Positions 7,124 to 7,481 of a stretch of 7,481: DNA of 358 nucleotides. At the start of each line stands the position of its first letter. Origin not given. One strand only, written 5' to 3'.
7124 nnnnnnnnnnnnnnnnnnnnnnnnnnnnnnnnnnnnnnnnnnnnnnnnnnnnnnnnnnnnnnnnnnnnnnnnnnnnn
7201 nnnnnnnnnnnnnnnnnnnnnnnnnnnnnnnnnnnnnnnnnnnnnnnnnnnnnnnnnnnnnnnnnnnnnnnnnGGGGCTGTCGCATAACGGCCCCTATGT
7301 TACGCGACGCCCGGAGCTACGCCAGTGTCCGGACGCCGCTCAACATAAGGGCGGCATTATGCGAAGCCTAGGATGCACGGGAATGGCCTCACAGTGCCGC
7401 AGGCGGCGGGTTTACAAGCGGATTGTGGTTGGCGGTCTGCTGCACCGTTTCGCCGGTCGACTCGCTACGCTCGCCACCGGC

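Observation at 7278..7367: Inverted pair of dif-like sites folds into a XerCD-target-like hairpin on the packaged strand (integrase-free integration?)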

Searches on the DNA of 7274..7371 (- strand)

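Call 83: build_rna_model(alignment_id=A2, structure=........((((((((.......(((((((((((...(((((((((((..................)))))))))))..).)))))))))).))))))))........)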
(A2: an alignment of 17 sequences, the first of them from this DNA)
Model R1 built from alignment A2 (17 sequences, 108 columns); structure: as given.
model positions 100; base pairs 30; branch points 0; effective number of sequences 2.3; information 0.59 bits per position. Calibrated on 0.2 Mb of random sequence (short: E-values are rough).
structure used (alignment columns):
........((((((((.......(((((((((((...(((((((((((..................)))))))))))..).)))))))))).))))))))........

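Call 84: search_with_rna_model(model_id=R1, sources=[window, L005, L006, L011, L012, L013, L014, L015, L016, L017, L018, L019, L020, L021, L022, L023, L024, L025, L026, L027, L028, L029, L030, L031, L032, L035, L036, L037, L038, L039, L040, L041, L043, L044, L047, L051, L052, L053, L054, L055, L057, L058, L059, L061, L062, L063, L064, L065, L066, L067, L068, L069, L070, L071, L072, L073, L074, L075, L076, L077, L078, L079, L080, L081, L082, L083, L084, L085, L086, L087, L088, L089, L090, L092, L093, L094, L095, L096, L190, L191], max_evalue=0.01)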
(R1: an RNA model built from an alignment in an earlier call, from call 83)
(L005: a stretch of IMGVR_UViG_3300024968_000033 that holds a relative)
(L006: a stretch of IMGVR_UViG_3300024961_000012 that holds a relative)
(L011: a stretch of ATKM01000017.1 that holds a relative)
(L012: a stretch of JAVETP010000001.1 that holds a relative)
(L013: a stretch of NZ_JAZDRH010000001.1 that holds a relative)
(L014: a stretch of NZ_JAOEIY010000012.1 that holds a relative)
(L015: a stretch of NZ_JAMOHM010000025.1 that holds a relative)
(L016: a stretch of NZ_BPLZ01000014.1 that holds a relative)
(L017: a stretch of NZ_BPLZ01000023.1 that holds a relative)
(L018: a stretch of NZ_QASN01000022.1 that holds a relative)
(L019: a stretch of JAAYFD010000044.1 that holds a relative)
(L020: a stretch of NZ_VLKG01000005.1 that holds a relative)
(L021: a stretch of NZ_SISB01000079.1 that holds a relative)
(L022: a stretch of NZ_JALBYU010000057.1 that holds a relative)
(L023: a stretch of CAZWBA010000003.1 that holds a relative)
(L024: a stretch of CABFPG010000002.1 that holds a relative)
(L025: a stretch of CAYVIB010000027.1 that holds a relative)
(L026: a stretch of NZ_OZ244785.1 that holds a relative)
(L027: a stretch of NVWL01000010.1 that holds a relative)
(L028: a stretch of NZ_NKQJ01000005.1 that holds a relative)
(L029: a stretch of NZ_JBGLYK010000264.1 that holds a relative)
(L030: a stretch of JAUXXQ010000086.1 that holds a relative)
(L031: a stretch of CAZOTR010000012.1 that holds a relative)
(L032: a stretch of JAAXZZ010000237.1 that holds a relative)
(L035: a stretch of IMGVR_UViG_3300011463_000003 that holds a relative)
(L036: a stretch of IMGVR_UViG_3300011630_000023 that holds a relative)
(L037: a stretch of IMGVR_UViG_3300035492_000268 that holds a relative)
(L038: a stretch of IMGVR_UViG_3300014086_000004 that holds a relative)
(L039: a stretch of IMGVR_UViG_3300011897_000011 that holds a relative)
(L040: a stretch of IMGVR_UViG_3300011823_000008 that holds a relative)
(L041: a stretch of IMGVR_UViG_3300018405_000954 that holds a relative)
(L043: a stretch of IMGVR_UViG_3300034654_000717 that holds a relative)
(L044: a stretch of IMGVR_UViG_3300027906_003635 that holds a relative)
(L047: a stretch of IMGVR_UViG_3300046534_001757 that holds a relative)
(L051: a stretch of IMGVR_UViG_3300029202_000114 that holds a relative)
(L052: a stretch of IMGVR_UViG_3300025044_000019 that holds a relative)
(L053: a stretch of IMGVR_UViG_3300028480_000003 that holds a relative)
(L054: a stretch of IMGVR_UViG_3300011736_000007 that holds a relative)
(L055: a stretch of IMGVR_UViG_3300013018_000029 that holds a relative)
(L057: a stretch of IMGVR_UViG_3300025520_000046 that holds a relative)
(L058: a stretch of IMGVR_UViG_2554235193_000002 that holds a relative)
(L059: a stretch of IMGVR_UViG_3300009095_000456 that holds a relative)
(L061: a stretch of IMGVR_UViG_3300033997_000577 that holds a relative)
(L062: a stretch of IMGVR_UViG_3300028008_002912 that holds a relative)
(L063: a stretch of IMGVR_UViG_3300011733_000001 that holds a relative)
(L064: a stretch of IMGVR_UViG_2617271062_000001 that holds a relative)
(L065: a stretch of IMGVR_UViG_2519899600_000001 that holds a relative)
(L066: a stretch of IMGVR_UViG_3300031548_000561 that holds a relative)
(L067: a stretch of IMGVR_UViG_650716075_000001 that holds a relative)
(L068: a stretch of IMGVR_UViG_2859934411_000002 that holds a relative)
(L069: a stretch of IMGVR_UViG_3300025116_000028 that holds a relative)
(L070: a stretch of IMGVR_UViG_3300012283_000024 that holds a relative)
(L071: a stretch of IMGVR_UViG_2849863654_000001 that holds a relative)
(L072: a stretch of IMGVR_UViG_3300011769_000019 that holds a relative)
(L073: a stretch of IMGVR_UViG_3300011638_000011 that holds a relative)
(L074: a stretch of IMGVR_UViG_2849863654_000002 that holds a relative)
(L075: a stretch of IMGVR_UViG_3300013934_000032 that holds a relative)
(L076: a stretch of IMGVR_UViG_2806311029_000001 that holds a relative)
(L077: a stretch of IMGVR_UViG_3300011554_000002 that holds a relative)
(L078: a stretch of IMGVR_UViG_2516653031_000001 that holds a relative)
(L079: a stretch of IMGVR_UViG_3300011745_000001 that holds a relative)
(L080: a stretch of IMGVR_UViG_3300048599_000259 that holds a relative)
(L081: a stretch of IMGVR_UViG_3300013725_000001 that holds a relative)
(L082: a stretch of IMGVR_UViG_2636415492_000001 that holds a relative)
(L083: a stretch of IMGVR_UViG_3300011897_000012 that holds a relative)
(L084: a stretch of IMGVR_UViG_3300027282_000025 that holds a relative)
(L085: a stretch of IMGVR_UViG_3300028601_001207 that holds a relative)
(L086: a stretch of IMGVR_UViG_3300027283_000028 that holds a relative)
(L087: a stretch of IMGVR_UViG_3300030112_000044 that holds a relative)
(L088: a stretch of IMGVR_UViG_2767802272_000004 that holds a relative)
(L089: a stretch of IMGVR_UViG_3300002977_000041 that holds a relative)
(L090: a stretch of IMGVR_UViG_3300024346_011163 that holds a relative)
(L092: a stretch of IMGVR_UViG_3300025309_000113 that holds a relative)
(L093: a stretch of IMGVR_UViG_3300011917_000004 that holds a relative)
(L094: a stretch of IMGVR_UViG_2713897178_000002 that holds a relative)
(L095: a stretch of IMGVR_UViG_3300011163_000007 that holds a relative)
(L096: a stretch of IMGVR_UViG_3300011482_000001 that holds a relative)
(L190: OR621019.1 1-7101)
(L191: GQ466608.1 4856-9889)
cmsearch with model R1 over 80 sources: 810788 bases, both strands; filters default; matches with E-value up to 0.01: 10.
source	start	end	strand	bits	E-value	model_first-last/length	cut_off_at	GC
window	7274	7371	-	88.1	6.7e-16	1-100/100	no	0.63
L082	1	97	+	83.8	5.9e-15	6-100/100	5'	0.52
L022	1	89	+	71.4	2.9e-12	13-100/100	5'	0.54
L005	110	210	+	69.4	8e-12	1-100/100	no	0.41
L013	8071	8169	+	50.6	9.8e-08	1-100/100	no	0.4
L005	110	210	-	45.5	1.2e-06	1-100/100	no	0.41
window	7273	7371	+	43.9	2.8e-06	1-100/100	no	0.63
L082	1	97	-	40.8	1.3e-05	1-95/100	3'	0.52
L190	1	122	+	34.1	0.00038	7-100/100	5'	0.57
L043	2135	2260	+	32.5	0.00084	1-100/100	no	0.56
